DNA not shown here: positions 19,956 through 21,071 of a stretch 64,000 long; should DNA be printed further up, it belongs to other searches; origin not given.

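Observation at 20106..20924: Degenerate MreB-like protein downstream of murA with all nucleotide-binding motifs mutated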

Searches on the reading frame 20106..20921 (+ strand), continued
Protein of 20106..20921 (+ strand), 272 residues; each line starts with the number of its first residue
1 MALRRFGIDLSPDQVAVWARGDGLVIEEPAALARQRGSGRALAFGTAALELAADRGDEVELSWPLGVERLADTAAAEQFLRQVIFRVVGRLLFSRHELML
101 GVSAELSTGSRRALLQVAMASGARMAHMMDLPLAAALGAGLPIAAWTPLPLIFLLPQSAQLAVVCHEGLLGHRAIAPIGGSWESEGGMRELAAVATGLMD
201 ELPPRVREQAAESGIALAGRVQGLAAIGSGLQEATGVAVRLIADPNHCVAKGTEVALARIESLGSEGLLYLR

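Call 22: search_protein_representatives(alignment_id=A2)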
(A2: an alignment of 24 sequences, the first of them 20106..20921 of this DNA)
Query: 24 sequences, 275 profile positions. Proteins with E-value up to 0.001 (for the whole library): 6108; up to 1e-10: 2414; up to 1e-30: 49. The best 150 are listed.
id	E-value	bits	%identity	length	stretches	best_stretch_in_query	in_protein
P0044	4.7e-115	399.9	-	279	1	1-275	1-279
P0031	4.6e-114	396.6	-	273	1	1-275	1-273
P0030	1.3e-98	346.0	-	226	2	141-275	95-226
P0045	5.6e-43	163.5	-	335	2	4-180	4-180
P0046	3.5e-40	154.3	-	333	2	4-223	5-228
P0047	5.8e-40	153.6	-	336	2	1-207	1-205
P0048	1.7e-39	152.0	-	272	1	3-274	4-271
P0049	7.0e-39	150.0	-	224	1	1-222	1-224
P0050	8.0e-39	149.8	-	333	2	4-181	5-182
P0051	1.3e-38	149.2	-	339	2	6-181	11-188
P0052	1.1e-37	146.0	-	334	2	3-182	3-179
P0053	1.4e-37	145.8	-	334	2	2-180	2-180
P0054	4.2e-37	144.2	-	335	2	1-205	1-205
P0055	9.0e-37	143.1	-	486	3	7-181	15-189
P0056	2.5e-36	141.6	-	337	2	3-180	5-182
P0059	3.1e-35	138.1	-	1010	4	4-179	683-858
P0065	2.5e-33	131.8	-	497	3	4-181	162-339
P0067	3.0e-33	131.6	-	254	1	19-266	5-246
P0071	7.0e-33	130.4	-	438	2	10-178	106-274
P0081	8.1e-32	126.9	-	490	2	4-183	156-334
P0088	4.0e-31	124.6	-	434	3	16-139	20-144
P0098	2.2e-30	122.1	-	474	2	8-180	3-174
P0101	4.0e-30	121.3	-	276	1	2-257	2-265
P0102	5.4e-30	120.9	-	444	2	4-179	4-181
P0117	4.5e-29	117.9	-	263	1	4-268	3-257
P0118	4.8e-29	117.8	-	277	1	6-261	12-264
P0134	1.8e-28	115.9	-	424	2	7-181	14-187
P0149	7.4e-28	113.9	-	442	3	4-178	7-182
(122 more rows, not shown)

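Call 24: fold_search(model_id=the predicted structure, library=pdb)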
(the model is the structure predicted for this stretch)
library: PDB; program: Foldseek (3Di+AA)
matches with E <= 10: 1674; with E <= 0.001: 857
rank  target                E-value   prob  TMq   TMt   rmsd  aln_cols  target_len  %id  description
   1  9a5t_B                5.8e-24  1.00  0.85  0.69   4.0       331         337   21  Integrative model of MBL-MREB by crosslinking MS and deep learning (released 2024-09-18)
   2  9a51_A                6.5e-24  1.00  0.86  0.72   3.5       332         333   22  Integrative model of MBL-YTXH by crosslinking MS and deep learning (released 2024-09-18)
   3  4czk                  2.7e-23  1.00  0.82  0.71   3.4       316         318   20  C. crescentus MreB, single filament, AMPPNP, MP265 inhibitor (released 2014-06-11)
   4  1jce                  3.1e-23  1.00  0.82  0.67   4.7       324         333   21  MREB FROM THERMOTOGA MARITIMA (released 2001-09-19)
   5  4czj_A                6.0e-23  1.00  0.78  0.68   4.7       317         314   20  C. crescentus MreB, double filament, AMPPNP (released 2014-06-11)
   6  7zpt                  6.8e-23  1.00  0.83  0.69   4.7       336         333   19  Crystal structure of MreB from Geobacillus stearothermophilus ATCC7953 (released 2023-05-10)
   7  4cze                  7.7e-23  1.00  0.81  0.69   4.1       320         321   21  C. crescentus MreB, double filament, empty (released 2014-06-11)
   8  2wus_A                1.3e-22  1.00  0.84  0.69   3.8       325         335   20  Bacterial actin MreB assembles in complex with cell shape protein RodZ (released 2010-06-30)
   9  4czg                  1.3e-22  1.00  0.83  0.71   4.1       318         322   21  C. crescentus MreB, single filament, ADP, A22 inhibitor (released 2014-06-11)
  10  4czj_B                1.7e-22  1.00  0.77  0.67   3.8       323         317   20  C. crescentus MreB, double filament, AMPPNP (released 2014-06-11)
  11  1jcf                  2.2e-22  1.00  0.83  0.68   5.4       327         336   20  MREB FROM THERMOTOGA MARITIMA, TRIGONAL (released 2001-09-19)
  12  4czm_A                4.4e-22  1.00  0.84  0.69   4.5       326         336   20  C. crescentus MreB, monomeric, AMPPNP (released 2014-08-13)
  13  4czl                  5.2e-22  1.00  0.84  0.69   4.6       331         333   20  C. crescentus MreB, monomeric, ADP (released 2014-06-25)
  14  4czf                  8.1e-22  1.00  0.83  0.69   4.8       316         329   20  C. crescentus MreB, single filament, ADP (released 2014-06-11)
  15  7zpu                  8.1e-22  1.00  0.81  0.70   4.4       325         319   20  Crystal structure of MreB from Geobacillus stearothermophilus ATCC7953 in complex with ATP (released 2023-05-10)
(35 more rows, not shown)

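Call 25: list_cluster_members(proteins=[P0045, P0046, P0047, P0048, P0067, P0117, P0118, P0050, P0101, P0044])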
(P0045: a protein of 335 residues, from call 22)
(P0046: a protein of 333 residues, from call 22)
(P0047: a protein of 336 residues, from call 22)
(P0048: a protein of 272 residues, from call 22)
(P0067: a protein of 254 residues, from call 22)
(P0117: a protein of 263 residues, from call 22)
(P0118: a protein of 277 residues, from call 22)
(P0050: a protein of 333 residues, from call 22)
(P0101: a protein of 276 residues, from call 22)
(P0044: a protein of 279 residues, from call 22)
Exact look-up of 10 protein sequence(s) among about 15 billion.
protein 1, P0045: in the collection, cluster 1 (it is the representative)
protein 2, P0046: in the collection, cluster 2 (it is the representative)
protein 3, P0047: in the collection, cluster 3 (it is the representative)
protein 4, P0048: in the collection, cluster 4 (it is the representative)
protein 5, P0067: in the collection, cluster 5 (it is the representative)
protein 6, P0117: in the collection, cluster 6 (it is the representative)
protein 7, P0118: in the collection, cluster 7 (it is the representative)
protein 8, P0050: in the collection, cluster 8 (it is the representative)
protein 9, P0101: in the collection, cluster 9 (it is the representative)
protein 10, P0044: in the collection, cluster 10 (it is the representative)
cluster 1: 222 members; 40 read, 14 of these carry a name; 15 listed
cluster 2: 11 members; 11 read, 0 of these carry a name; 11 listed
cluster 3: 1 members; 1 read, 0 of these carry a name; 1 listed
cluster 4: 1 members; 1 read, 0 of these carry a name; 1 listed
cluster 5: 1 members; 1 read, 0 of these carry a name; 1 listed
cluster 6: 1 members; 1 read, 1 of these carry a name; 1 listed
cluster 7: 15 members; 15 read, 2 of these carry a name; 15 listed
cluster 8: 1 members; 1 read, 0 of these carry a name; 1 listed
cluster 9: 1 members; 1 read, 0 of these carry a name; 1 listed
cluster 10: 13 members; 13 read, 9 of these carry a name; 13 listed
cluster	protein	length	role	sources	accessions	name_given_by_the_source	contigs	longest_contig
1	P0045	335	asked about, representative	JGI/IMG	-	-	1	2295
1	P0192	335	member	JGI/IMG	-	rod shape-determining protein MreB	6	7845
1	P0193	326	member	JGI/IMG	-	rod shape-determining protein MreB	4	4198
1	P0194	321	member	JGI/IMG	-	rod shape-determining protein MreB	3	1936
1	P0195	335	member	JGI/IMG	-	rod shape-determining protein MreB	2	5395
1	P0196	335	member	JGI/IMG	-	rod shape-determining protein MreB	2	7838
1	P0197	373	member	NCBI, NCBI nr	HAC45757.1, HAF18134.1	MAG TPA: rod shape-determining protein [Chloroflexi bacterium] | rod shape-determining protein [Chloroflexota bacterium]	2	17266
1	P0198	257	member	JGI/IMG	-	rod shape-determining protein MreB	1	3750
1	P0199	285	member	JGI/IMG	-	rod shape-determining protein MreB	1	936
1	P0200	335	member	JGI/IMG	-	rod shape-determining protein MreB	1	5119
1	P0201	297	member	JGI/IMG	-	rod shape-determining protein MreB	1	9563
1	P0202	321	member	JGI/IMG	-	rod shape-determining protein MreB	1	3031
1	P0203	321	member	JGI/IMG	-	rod shape-determining protein MreB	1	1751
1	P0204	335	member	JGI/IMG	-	rod shape-determining protein MreB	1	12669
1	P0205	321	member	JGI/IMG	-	rod shape-determining protein MreB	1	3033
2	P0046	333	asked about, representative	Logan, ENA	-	-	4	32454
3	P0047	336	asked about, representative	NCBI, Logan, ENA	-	-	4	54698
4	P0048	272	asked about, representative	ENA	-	-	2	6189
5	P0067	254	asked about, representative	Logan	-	-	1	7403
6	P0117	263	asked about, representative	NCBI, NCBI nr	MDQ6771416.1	MAG: rod shape-determining protein [Candidatus Dormibacteraeota bacterium] | rod shape-determining protein [Candidatus Dormibacteraeota bacterium]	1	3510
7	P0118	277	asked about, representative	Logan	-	-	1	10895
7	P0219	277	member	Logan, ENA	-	-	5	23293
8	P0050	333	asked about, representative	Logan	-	-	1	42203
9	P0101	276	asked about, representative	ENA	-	-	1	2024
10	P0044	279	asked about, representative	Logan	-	-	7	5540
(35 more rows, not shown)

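Call 26: find_encoding_contigs(protein=P0117, flank=10000, max_places=3)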
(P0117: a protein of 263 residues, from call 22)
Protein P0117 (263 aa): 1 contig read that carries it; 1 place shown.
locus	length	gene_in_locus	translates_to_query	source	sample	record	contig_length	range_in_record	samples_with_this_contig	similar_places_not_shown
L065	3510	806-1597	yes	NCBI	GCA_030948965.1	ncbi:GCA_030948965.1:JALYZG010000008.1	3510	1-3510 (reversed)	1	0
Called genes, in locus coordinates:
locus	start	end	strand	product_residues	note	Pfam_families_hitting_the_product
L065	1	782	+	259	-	PF00275:EPSP_synthase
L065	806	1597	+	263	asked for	PF06723:MreB_Mbl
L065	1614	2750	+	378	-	PF13439:Glyco_transf_4, PF20706:GT4-conflict, PF00534:Glycos_transf_1, PF13692:Glyco_trans_1_4, PF13524:Glyco_trans_1_2 (weak)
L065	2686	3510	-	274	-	PF13439:Glyco_transf_4, PF13579:Glyco_trans_4_4 (weak), PF00534:Glycos_transf_1, PF13692:Glyco_trans_1_4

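Call 27: find_encoding_contigs(protein=P0047, flank=10000, max_places=3)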
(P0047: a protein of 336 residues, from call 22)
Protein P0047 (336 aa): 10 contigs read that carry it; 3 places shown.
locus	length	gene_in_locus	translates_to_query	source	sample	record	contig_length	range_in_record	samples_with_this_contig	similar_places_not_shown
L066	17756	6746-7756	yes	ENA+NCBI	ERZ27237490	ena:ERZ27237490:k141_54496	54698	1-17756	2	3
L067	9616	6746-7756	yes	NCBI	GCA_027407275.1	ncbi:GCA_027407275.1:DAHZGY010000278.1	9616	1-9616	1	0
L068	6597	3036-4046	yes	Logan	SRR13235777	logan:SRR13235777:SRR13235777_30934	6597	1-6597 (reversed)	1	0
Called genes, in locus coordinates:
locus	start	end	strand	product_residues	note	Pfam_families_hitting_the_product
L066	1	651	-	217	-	?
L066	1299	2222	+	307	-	PF17827:PrmC_N, PF05175:MTS, PF13649:Methyltransf_25 (weak), PF13847:Methyltransf_31 (weak)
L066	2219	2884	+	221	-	PF01300:Sua5_yciO_yrdC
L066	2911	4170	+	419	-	PF00464:SHMT, PF00155:Aminotran_1_2, PF01212:Beta_elim_lyase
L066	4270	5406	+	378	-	PF00953:Glycos_transf_4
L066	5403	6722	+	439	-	PF00275:EPSP_synthase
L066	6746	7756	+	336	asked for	PF00012:HSP70 (faint), PF06723:MreB_Mbl, PF14450:FtsA (faint)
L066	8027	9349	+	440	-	PF09594:GT87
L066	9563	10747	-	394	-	PF13439:Glyco_transf_4, PF20706:GT4-conflict, PF00534:Glycos_transf_1, PF13692:Glyco_trans_1_4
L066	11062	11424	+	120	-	-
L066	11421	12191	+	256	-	PF00119:ATP-synt_A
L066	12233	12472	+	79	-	PF00137:ATP-synt_C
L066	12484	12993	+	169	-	PF00430:ATP-synt_B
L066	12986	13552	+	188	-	PF00213:OSCP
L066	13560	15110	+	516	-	PF02874:ATP-synt_ab_N, PF00006:ATP-synt_ab, PF00306:ATP-synt_ab_C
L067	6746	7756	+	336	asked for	PF00012:HSP70 (faint), PF06723:MreB_Mbl, PF14450:FtsA (faint)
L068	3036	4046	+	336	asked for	PF00012:HSP70 (faint), PF06723:MreB_Mbl, PF14450:FtsA (faint)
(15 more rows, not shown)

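Call 28: find_encoding_contigs(protein=P0048, flank=10000, max_places=3)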
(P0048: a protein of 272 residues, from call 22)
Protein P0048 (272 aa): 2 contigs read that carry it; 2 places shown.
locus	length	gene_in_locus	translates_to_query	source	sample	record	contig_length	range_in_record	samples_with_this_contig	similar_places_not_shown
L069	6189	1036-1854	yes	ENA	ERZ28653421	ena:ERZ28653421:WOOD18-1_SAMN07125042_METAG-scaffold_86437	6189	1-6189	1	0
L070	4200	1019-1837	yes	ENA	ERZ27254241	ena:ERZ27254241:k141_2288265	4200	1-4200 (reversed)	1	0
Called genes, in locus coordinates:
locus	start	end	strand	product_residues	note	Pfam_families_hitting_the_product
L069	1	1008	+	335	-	?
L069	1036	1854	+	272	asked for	PF06723:MreB_Mbl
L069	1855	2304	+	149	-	-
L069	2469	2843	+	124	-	-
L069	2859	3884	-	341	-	PF01075:Glyco_transf_9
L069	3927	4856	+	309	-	PF02729:OTCace_N, PF00185:OTCace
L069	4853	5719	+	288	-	PF19293:CdaA_N, PF02457:DAC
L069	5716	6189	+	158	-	?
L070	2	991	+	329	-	?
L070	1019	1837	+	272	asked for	PF06723:MreB_Mbl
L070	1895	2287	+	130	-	-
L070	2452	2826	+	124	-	-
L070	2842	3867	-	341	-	PF01075:Glyco_transf_9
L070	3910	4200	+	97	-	?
